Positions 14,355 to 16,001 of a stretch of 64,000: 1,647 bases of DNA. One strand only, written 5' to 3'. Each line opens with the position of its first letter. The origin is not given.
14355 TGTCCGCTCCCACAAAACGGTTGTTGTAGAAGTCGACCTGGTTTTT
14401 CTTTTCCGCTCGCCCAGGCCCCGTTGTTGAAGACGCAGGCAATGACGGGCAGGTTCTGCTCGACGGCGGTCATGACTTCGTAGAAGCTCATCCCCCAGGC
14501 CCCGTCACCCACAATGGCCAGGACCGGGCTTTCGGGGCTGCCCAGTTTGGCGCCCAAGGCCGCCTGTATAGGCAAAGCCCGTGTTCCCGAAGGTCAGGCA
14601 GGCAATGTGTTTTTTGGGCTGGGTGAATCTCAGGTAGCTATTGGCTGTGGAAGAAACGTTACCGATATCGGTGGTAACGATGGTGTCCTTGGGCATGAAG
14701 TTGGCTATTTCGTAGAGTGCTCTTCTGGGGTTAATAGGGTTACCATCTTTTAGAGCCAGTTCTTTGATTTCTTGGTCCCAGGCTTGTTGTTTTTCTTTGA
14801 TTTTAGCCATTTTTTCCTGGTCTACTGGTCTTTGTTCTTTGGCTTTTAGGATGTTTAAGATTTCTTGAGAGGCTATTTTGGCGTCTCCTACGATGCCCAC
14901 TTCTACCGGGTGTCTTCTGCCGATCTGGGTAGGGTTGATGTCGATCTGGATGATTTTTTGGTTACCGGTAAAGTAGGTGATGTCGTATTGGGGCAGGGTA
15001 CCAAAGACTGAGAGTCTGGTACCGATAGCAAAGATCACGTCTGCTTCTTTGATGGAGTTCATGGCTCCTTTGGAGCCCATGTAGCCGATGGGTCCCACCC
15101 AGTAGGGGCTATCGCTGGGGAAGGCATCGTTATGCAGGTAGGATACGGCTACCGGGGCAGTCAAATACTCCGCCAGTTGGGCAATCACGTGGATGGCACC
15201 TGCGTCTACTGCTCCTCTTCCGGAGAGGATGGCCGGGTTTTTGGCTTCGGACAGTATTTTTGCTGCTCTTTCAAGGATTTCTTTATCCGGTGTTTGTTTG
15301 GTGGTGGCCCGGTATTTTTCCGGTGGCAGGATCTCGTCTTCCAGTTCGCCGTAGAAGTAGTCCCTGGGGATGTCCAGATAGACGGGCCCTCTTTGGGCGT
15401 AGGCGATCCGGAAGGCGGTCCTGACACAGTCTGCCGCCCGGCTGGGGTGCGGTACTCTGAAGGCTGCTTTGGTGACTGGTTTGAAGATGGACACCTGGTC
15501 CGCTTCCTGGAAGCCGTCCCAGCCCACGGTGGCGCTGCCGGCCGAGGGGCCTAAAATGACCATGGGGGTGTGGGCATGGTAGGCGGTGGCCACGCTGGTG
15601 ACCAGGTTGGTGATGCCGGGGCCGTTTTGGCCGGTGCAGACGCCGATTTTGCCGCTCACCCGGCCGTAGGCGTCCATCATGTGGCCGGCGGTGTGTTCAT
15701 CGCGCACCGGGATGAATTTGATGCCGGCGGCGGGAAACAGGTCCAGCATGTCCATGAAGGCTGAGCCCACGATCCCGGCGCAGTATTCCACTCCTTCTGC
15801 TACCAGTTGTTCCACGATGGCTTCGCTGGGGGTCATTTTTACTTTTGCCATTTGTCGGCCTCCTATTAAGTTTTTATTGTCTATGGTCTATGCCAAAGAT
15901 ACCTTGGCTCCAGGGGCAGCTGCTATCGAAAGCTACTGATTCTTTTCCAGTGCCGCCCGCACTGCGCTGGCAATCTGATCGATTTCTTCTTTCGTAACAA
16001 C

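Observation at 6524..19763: IS-flanked sulfonate (taurine-type) catabolic island with an unusual gene set in a spore-forming anaerobe-like genome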

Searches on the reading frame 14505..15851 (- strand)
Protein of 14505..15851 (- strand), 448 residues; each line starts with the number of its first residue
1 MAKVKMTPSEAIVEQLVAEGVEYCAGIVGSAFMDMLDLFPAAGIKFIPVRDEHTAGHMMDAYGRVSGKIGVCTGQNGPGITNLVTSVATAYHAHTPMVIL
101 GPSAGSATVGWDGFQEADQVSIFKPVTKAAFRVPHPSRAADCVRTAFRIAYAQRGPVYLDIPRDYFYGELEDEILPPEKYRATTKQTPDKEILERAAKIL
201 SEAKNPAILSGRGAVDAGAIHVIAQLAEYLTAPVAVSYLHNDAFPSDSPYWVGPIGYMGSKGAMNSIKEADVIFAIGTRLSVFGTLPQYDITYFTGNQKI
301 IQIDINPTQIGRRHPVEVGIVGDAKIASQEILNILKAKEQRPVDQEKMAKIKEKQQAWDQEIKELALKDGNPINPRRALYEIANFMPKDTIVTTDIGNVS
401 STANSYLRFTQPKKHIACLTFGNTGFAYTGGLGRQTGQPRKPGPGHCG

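Call 4: search_protein_families(library=pfam, proteins=[window:14505-15851:-])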
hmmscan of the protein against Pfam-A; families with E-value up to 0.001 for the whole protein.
window:14505-15851:- (448 aa): 2 families
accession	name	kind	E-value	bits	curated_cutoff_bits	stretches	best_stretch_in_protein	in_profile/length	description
PF00205.28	TPP_enzyme_M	-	1.9e-36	125.2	30.4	1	193-329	1-135/137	Thiamine pyrophosphate enzyme, central domain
PF02776.23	TPP_enzyme_N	-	3.3e-31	107.9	26.8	1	6-122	1-119/119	Thiamine pyrophosphate enzyme, N-terminal TPP binding domain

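Call 7: search_protein_families(library=ncbifam, proteins=[window:14505-15851:-], max_evalue=0.00001)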
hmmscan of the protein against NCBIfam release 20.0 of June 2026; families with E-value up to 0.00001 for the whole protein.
window:14505-15851:- (448 aa): 51 families (the best 25 are shown)
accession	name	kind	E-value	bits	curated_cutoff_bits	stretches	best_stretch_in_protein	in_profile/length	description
TIGR03457.1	sulphoacet_xsc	equivalog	4.1e-185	616.5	676.4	1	5-443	1-451/579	sulfoacetaldehyde acetyltransferase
NF005713.0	PRK07525.1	subfamily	3.1e-180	600.5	620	1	2-443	2-456/592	sulfoacetaldehyde acetyltransferase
TIGR00118.1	acolac_lg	equivalog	2.7e-87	293.5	538.35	1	6-440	1-428/557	biosynthetic-type acetolactate synthase large subunit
NF004919.0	PRK06276.1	equivalog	1e-85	288.3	866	1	6-440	1-433/582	acetolactate synthase large subunit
NF004710.0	PRK06048.1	equivalog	6.3e-79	265.9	976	1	4-441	6-433/561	acetolactate synthase large subunit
NF005058.0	PRK06466.1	equivalog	4.4e-74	249.9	951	1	6-436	4-437/574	acetolactate synthase 3 large subunit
NF005039.0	PRK06456.1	equivalog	1.6e-72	244.9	868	1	9-440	5-439/572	acetolactate synthase large subunit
NF005860.0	PRK07789.1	equivalog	1e-68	232.2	881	1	3-441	31-469/615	acetolactate synthase large subunit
NF006187.0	PRK08322.1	equivalog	3.2e-68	230.5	509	1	6-400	2-385/548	acetolactate synthase large subunit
NF005651.0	PRK07418.1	subfamily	1.3e-67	228.4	942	1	3-439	16-452/617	acetolactate synthase large subunit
NF008431.0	PRK11269.1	equivalog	3.1e-67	227.4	791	1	5-441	3-438/591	glyoxylate carboligase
NF006525.0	PRK08979.1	equivalog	4.2e-67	226.8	1084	1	6-439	4-438/572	acetolactate synthase 3 large subunit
NF005409.0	PRK06965.1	equivalog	4.6e-66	223.5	1035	1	5-439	20-454/587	acetolactate synthase 3 catalytic subunit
NF006052.0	PRK08199.1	subfamily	4.8e-66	223.2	539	1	5-440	7-433/559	thiamine pyrophosphate protein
NF006581.0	PRK09107.1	equivalog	6.5e-66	222.9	974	1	4-439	9-447/595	acetolactate synthase 3 large subunit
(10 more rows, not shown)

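Call 11: find_homologous_proteins(query=window:14505-15851:-, max_evalue=1e-30)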
Query window:14505-15851:- (448 aa): 7717 proteins with E <= 1e-30 among 8000 candidates; the best 120 are listed.
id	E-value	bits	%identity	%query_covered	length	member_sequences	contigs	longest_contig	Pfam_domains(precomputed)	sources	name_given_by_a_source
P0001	1.5e-283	958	95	99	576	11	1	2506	PF02775.27,PF02776.24,PF00205.29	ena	-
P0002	1.3e-268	909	89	99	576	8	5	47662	PF02775.27,PF02776.24,PF00205.29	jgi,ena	jgi:sulfoacetaldehyde acetyltransferase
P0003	2.2e-257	872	84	99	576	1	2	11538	PF02775.27,PF02776.24,PF00205.29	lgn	-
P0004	3.1e-253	859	83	99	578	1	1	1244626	PF02775.27,PF02776.24,PF00205.29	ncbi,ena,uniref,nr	ncbi:sulfoacetaldehyde acetyltransferase [Desulfitibacter alkalitolerans]|uniref:sulfoacetaldehyde a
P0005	7.3e-252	854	84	98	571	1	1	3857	PF02775.27,PF02776.24,PF00205.29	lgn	-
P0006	2.7e-250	849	83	98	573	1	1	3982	PF02775.27,PF02776.24,PF00205.29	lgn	-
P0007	5.9e-250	848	83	98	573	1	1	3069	PF02775.27,PF02776.24,PF00205.29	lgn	-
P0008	8.1e-250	847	82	99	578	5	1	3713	PF02775.27,PF02776.24,PF00205.29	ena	-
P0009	1.5e-249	846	82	99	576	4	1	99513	PF02775.27,PF02776.24,PF00205.29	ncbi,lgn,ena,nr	ncbi:MAG TPA: sulfoacetaldehyde acetyltransferase [Clostridia bacterium]|nr:sulfoacetaldehyde acetyl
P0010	1.4e-241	820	80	99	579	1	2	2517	PF02775.27,PF02776.24,PF00205.29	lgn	-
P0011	3.7e-241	819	80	99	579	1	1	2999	PF02775.27,PF02776.24,PF00205.29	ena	-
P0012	3.5e-240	816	79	99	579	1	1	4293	PF02775.27,PF02776.24,PF00205.29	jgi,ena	-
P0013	1.4e-239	814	79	99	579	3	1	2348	PF02775.27,PF02776.24,PF00205.29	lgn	-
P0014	2.2e-239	813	80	98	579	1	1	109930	PF02775.27,PF02776.24,PF00205.29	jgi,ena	-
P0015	2.8e-239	813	79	99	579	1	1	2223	PF02775.27,PF02776.24,PF00205.29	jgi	jgi:sulfoacetaldehyde acetyltransferase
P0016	6.2e-233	792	77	99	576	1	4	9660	PF02775.27,PF02776.24,PF00205.29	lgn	-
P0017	3.4e-232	789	76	99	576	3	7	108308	PF02775.27,PF02776.24,PF00205.29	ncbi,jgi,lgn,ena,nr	ncbi:MAG: sulfoacetaldehyde acetyltransferase [Syntrophomonadaceae bacterium]|nr:sulfoacetaldehyde a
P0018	8.7e-231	785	77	99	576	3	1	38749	PF02775.27,PF02776.24,PF00205.29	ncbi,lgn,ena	-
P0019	1.6e-230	784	75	99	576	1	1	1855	PF02775.27,PF02776.24,PF00205.29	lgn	-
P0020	2.0e-229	780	76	99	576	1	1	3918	PF02775.27,PF02776.24,PF00205.29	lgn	-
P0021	3.9e-229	779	76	99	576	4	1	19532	PF02775.27,PF02776.24,PF00205.29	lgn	-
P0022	1.1e-220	751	72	99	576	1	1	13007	PF02775.27,PF02776.24,PF00205.29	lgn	-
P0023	3.1e-210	717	70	99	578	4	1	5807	PF02775.27,PF02776.24,PF00205.29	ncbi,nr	ncbi:MAG TPA: sulfoacetaldehyde acetyltransferase [Syntrophomonas sp.]|nr:sulfoacetaldehyde acetyltr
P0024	1.7e-205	701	69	99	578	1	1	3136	PF02775.27,PF02776.24,PF00205.29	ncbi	ncbi:MAG: sulfoacetaldehyde acetyltransferase [Dehalobacterium sp.]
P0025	7.8e-205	699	69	99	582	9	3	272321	PF02775.27,PF02776.24,PF00205.29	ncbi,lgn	ncbi:MAG: sulfoacetaldehyde acetyltransferase [Dehalobacterium sp.]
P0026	1.3e-204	698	69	99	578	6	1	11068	PF02775.27,PF02776.24,PF00205.29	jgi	-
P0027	1.8e-204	698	68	99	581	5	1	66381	PF02775.27,PF02776.24,PF00205.29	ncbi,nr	ncbi:MAG: sulfoacetaldehyde acetyltransferase [Clostridia bacterium]|nr:sulfoacetaldehyde acetyltran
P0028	2.3e-204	698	68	99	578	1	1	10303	PF02775.27,PF02776.24,PF00205.29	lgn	-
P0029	4.2e-204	697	68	98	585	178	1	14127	PF02775.27,PF02776.24,PF00205.29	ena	-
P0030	4.2e-204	697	69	98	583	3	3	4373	PF02775.27,PF02776.24,PF00205.29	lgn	-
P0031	4.5e-204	697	68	99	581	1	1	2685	PF02775.27,PF02776.24,PF00205.29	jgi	-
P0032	4.6e-203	693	67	98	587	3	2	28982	PF02775.27,PF02776.24,PF00205.29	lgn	-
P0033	5.5e-203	693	68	99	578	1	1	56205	PF02775.27,PF02776.24,PF00205.29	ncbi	ncbi:MAG: sulfoacetaldehyde acetyltransferase [Dehalobacterium sp.]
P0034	3.0e-202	691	68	99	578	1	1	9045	PF02775.27,PF02776.24,PF00205.29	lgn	-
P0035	2.1e-200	684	66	98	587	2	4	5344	PF02775.27,PF02776.24,PF00205.29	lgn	-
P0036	7.1e-200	683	68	98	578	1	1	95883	PF02775.27,PF02776.24,PF00205.29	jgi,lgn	-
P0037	8.0e-200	683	66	98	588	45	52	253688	PF02775.27,PF02776.24,PF00205.29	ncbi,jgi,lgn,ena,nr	ncbi:MAG: sulfoacetaldehyde acetyltransferase [Clostridiales bacterium]|nr:sulfoacetaldehyde acetylt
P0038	1.0e-199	682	65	98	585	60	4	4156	PF02775.27,PF02776.24,PF00205.29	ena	-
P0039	1.5e-199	682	69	99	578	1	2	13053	PF02775.27,PF02776.24,PF00205.29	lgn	-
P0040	1.5e-199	682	69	99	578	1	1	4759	PF02775.27,PF02776.24,PF00205.29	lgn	-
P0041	2.1e-199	681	68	99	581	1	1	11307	PF02775.27,PF02776.24,PF00205.29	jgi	-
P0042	5.4e-199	680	68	99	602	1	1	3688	PF02775.27,PF02776.24,PF00205.29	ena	-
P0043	1.0e-198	679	66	98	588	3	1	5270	PF02775.27,PF02776.24,PF00205.29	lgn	-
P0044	1.1e-198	679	69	99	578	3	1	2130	PF02775.27,PF02776.24,PF00205.29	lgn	-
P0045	2.3e-198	678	67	99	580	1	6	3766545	PF02775.27,PF02776.24,PF00205.29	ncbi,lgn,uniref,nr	ncbi:sulfoacetaldehyde acetyltransferase [Dehalobacterium formicoaceticum]|uniref:Sulfoacetaldehyde 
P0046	3.3e-198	677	69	99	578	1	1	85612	PF02775.27,PF02776.24,PF00205.29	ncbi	-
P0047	6.1e-198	676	68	99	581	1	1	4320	PF02775.27,PF02776.24,PF00205.29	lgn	-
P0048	1.6e-197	675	69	99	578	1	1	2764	PF02775.27,PF02776.24,PF00205.29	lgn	-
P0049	2.0e-197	675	68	99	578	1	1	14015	PF02775.27,PF02776.24,PF00205.29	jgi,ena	-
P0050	2.2e-197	674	68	99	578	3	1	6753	PF02775.27,PF02776.24,PF00205.29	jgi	-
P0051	3.9e-197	674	68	99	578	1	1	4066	PF02775.27,PF02776.24,PF00205.29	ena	-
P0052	6.0e-197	673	68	99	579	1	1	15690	PF02775.27,PF02776.24,PF00205.29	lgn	-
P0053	8.8e-197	673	67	99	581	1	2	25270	PF02775.27,PF02776.24,PF00205.29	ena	-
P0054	1.7e-196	672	67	100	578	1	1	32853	PF02775.27,PF02776.24,PF00205.29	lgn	-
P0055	2.6e-196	671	68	99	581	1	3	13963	PF02775.27,PF02776.24,PF00205.29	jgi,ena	-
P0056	6.6e-196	670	68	99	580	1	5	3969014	PF02775.27,PF02776.24,PF00205.29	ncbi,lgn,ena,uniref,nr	ncbi:sulfoacetaldehyde acetyltransferase [Desulforamulus ruminis]|uniref:Sulfoacetaldehyde acetyltra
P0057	2.0e-195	668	67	99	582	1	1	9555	PF02775.27,PF02776.24,PF00205.29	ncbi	ncbi:MAG: sulfoacetaldehyde acetyltransferase [Desulfocucumaceae bacterium]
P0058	2.5e-195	668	67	99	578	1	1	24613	PF02775.27,PF02776.24,PF00205.29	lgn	-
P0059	4.5e-195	667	65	98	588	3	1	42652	PF02775.27,PF02776.24,PF00205.29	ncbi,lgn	-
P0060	7.5e-195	666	68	99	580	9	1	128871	PF02775.27,PF02776.24,PF00205.29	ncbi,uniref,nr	ncbi:sulfoacetaldehyde acetyltransferase [Desulforamulus aeronauticus]|uniref:Sulfoacetaldehyde acet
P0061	8.8e-195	666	67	98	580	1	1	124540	PF02775.27,PF02776.24,PF00205.29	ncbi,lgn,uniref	ncbi:sulfoacetaldehyde acetyltransferase [Oleidesulfovibrio sp.]|uniref:sulfoacetaldehyde acetyltran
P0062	1.0e-194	666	65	99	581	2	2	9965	PF02775.27,PF02776.24,PF00205.29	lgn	-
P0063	1.0e-194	666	67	99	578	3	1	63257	PF02775.27,PF02776.24,PF00205.29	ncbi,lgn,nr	ncbi:MAG: sulfoacetaldehyde acetyltransferase [Firmicutes bacterium]|nr:sulfoacetaldehyde acetyltran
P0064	2.0e-194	665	67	99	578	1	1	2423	PF02775.27,PF02776.24,PF00205.29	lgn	-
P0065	2.5e-194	664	67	99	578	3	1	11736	PF02775.27,PF02776.24,PF00205.29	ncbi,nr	ncbi:MAG: sulfoacetaldehyde acetyltransferase [Firmicutes bacterium]|nr:sulfoacetaldehyde acetyltran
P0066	3.5e-194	664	67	99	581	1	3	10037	PF02775.27,PF02776.24,PF00205.29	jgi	-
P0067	4.7e-194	664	66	99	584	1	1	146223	PF02775.27,PF02776.24,PF00205.29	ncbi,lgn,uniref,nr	ncbi:sulfoacetaldehyde acetyltransferase [Desulfonispora thiosulfatigenes DSM 11270]|uniref:Sulfoace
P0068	8.0e-194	663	67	99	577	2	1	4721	PF02775.27,PF02776.24,PF00205.29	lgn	-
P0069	8.7e-194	663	66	98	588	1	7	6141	PF02775.27,PF02776.24,PF00205.29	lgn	-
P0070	1.5e-193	662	65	99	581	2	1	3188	PF02775.27,PF02776.24,PF00205.29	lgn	-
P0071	1.8e-193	662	67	99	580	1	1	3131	PF02775.27,PF02776.24,PF00205.29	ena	-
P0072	2.0e-193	662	67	99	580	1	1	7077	PF02775.27,PF02776.24,PF00205.29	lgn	-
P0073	2.2e-193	661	66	99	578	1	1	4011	PF02775.27,PF02776.24,PF00205.29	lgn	-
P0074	2.5e-193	661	66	99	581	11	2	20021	PF02775.27,PF02776.24,PF00205.29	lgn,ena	-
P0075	2.7e-193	661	65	99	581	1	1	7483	PF02775.27,PF02776.24,PF00205.29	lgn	-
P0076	3.0e-193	661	66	99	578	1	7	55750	PF02775.27,PF02776.24,PF00205.29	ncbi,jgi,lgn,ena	-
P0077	3.1e-193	661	81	79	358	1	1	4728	PF02776.24,PF00205.29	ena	-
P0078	4.0e-193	660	65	99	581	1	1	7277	PF02775.27,PF02776.24,PF00205.29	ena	-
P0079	5.8e-193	660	67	99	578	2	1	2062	PF02775.27,PF02776.24,PF00205.29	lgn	-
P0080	7.7e-193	660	67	99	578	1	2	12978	PF02775.27,PF02776.24,PF00205.29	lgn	-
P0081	8.4e-193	659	68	98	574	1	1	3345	PF02775.27,PF02776.24,PF00205.29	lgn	-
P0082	9.3e-193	659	65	99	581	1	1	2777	PF02775.27,PF02776.24,PF00205.29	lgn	-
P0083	1.1e-192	659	66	99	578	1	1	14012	PF02775.27,PF02776.24,PF00205.29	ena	-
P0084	1.5e-192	659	66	98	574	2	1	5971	PF02775.27,PF02776.24,PF00205.29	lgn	-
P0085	1.8e-192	658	66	99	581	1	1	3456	PF02775.27,PF02776.24,PF00205.29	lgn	-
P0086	2.2e-192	658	66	99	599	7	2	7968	PF02775.27,PF02776.24,PF00205.29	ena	-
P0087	2.3e-192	658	67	98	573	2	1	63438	PF02775.27,PF02776.24,PF00205.29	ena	-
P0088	3.0e-192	658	65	99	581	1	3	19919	PF02775.27,PF02776.24,PF00205.29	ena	-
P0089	5.6e-192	657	65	99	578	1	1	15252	PF02775.27,PF02776.24,PF00205.29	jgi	-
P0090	5.6e-192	657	65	99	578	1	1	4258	PF02775.27,PF02776.24,PF00205.29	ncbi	-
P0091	5.7e-192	657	65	99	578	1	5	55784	PF02775.27,PF02776.24,PF00205.29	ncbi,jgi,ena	-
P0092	5.7e-192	657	65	99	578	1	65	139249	PF02775.27,PF02776.24,PF00205.29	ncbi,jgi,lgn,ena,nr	ncbi:MAG TPA: sulfoacetaldehyde acetyltransferase [Smithellaceae bacterium]|nr:sulfoacetaldehyde ace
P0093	5.8e-192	657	65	99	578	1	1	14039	PF02775.27,PF02776.24,PF00205.29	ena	-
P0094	5.8e-192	657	65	99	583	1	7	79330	PF02775.27,PF02776.24,PF00205.29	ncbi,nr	ncbi:MAG TPA: sulfoacetaldehyde acetyltransferase [Smithellaceae bacterium]|nr:sulfoacetaldehyde ace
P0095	5.8e-192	657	65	99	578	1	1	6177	PF02775.27,PF02776.24,PF00205.29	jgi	-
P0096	6.3e-192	657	66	99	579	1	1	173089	PF02775.27,PF02776.24,PF00205.29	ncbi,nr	ncbi:MAG: sulfoacetaldehyde acetyltransferase [Bacillales bacterium]|nr:sulfoacetaldehyde acetyltran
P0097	6.4e-192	657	65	99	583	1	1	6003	PF02775.27,PF02776.24,PF00205.29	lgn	-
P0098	6.9e-192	656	65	99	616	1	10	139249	PF02775.27,PF02776.24,PF00205.29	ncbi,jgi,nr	ncbi:MAG TPA: sulfoacetaldehyde acetyltransferase [Smithellaceae bacterium]|jgi:sulfoacetaldehyde ac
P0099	6.9e-192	656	65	99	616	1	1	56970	PF02775.27,PF02776.24,PF00205.29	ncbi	ncbi:MAG: sulfoacetaldehyde acetyltransferase [Smithellaceae bacterium]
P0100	7.8e-192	656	68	98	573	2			PF02775.27,PF02776.24,PF00205.29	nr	nr:sulfoacetaldehyde acetyltransferase [Desulfofundulus thermobenzoicus]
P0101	8.0e-192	656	65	99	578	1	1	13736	PF02775.27,PF02776.24,PF00205.29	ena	-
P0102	8.0e-192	656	65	99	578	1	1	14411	PF02775.27,PF02776.24,PF00205.29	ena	-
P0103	1.1e-191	656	65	99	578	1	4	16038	PF02775.27,PF02776.24,PF00205.29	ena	-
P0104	1.1e-191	656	65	99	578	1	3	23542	PF02775.27,PF02776.24,PF00205.29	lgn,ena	-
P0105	1.1e-191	656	65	99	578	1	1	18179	PF02775.27,PF02776.24,PF00205.29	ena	-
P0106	1.1e-191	656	65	99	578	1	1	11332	PF02775.27,PF02776.24,PF00205.29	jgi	-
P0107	1.3e-191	655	66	99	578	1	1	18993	PF02775.27,PF02776.24,PF00205.29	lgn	-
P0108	1.4e-191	655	65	98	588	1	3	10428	PF02775.27,PF02776.24,PF00205.29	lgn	-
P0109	1.4e-191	655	65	99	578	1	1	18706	PF02775.27,PF02776.24,PF00205.29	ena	-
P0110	1.4e-191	655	65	99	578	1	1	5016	PF02775.27,PF02776.24,PF00205.29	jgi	-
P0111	1.5e-191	655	65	99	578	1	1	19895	PF02775.27,PF02776.24,PF00205.29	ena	-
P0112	1.5e-191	655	65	99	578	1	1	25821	PF02775.27,PF02776.24,PF00205.29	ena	-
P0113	1.5e-191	655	65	99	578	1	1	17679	PF02775.27,PF02776.24,PF00205.29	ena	-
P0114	1.8e-191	655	66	99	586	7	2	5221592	PF02775.27,PF02776.24,PF00205.29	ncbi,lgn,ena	-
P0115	1.9e-191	655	65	99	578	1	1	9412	PF02775.27,PF02776.24,PF00205.29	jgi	-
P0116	2.4e-191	655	65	99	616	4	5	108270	PF02775.27,PF02776.24,PF00205.29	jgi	jgi:sulfoacetaldehyde acetyltransferase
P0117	2.5e-191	655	66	99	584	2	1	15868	PF02775.27,PF02776.24,PF00205.29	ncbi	-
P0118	2.5e-191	655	66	99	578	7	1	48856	PF02775.27,PF02776.24,PF00205.29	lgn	-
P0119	2.9e-191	654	66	98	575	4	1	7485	PF02775.27,PF02776.24,PF00205.29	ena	-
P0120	3.0e-191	654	66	99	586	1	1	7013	PF02775.27,PF02776.24,PF00205.29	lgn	-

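Call 12: find_encoding_contigs(protein=P0002, flank=10000, max_places=3)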
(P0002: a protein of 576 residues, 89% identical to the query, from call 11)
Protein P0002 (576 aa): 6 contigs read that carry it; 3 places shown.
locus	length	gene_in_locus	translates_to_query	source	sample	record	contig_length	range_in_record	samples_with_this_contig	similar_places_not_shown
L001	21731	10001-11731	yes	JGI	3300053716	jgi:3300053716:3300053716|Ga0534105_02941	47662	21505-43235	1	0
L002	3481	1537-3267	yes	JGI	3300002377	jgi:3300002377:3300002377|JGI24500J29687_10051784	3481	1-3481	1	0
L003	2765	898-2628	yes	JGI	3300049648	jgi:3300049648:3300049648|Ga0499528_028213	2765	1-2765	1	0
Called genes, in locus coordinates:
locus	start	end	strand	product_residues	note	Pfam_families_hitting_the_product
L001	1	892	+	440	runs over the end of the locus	PF05496:RuvB_N, PF00158:Sigma54_activat (faint), PF01078:Mg_chelatase (faint), PF00004:AAA, PF07728:AAA_5, PF13173:AAA_14 (weak), PF16193:AAA_assoc_2, PF12002:MgsA_C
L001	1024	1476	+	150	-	PF02082:Rrf2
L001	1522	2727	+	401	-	PF00266:Aminotran_5, PF01041:DegT_DnrJ_EryC1 (weak), PF01212:Beta_elim_lyase (weak)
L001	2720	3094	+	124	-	PF01592:NifU_N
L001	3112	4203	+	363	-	PF02540:NAD_synthase (faint), PF03054:tRNA_Me_trans, PF20259:tRNA_Me_trans_M, PF20258:tRNA_Me_trans_C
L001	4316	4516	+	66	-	PF27112:YrzR_Zn_ribbon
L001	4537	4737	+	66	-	-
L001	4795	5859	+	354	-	PF01594:AI-2E_transport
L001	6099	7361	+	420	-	PF10114:PocR, PF06580:His_kinase, PF02518:HATPase_c (weak)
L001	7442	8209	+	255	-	PF00072:Response_reg, PF00165:HTH_AraC, PF12833:HTH_18, PF00165:HTH_AraC (weak)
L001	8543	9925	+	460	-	PF00202:Aminotran_3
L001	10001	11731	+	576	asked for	PF02776:TPP_enzyme_N, PF00205:TPP_enzyme_M, PF02775:TPP_enzyme_C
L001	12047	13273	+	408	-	PF04389:Peptidase_M28, PF01546:Peptidase_M20, PF07687:M20_dimer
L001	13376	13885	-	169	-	PF04290:DctQ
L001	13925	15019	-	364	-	PF03480:DctP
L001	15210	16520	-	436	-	PF06808:DctM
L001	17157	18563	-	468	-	-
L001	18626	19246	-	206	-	PF00440:TetR_N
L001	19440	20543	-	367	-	PF13936:HTH_38, PF00665:rve (weak)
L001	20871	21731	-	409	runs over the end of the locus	PF00872:Transposase_mut, PF10551:MULE (weak)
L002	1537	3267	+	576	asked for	PF02776:TPP_enzyme_N, PF00205:TPP_enzyme_M, PF02775:TPP_enzyme_C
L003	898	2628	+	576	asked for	PF02776:TPP_enzyme_N, PF00205:TPP_enzyme_M, PF02775:TPP_enzyme_C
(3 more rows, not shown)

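Call 13: find_encoding_contigs(protein=P0004, flank=10000, max_places=2)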
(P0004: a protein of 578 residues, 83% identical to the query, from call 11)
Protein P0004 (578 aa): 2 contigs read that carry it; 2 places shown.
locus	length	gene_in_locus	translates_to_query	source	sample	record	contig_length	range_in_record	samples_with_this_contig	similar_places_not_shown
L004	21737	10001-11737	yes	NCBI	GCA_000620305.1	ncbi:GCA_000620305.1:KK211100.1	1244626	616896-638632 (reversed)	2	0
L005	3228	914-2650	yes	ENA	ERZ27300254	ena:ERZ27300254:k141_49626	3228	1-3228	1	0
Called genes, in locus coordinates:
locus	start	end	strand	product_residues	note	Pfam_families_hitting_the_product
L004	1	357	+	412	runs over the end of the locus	PF01547:SBP_bac_1, PF13416:SBP_bac_8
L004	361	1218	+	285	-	PF00528:BPD_transp_1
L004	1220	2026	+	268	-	PF00528:BPD_transp_1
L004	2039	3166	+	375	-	PF02463:SMC_N (faint), PF00005:ABC_tran, PF13304:AAA_21 (weak)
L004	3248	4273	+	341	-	PF01633:Choline_kinase (weak), PF01636:APH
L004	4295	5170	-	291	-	PF01156:IU_nuc_hydro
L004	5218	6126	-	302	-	PF00126:HTH_1, PF03466:LysR_substrate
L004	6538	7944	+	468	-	PF00171:Aldedh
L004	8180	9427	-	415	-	PF01548:DEDD_Tnp_IS110, PF02371:Transposase_20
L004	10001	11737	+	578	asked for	PF02776:TPP_enzyme_N, PF00205:TPP_enzyme_M, PF02775:TPP_enzyme_C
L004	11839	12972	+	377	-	PF01071:GARS_A (faint), PF02786:CPSase_L_D2 (faint), PF08442:ATP-grasp_2, PF13549:ATP-grasp_5, PF24948:Citrate_synth_N, PF00549:Ligase_CoA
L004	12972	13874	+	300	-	PF02629:CoA_binding, PF13380:CoA_binding_2 (weak), PF13607:Succ_CoA_lig, PF00549:Ligase_CoA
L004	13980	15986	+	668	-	PF01970:TctA, PF07331:TctB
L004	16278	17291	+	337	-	PF03401:TctC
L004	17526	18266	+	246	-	PF01925:TauE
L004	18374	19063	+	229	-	PF01791:DeoC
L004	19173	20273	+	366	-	PF02608:Bmp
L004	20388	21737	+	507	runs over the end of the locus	PF00005:ABC_tran, PF13175:AAA_15 (faint), PF13304:AAA_21 (faint), PF00005:ABC_tran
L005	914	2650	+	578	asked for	PF02776:TPP_enzyme_N, PF00205:TPP_enzyme_M, PF02775:TPP_enzyme_C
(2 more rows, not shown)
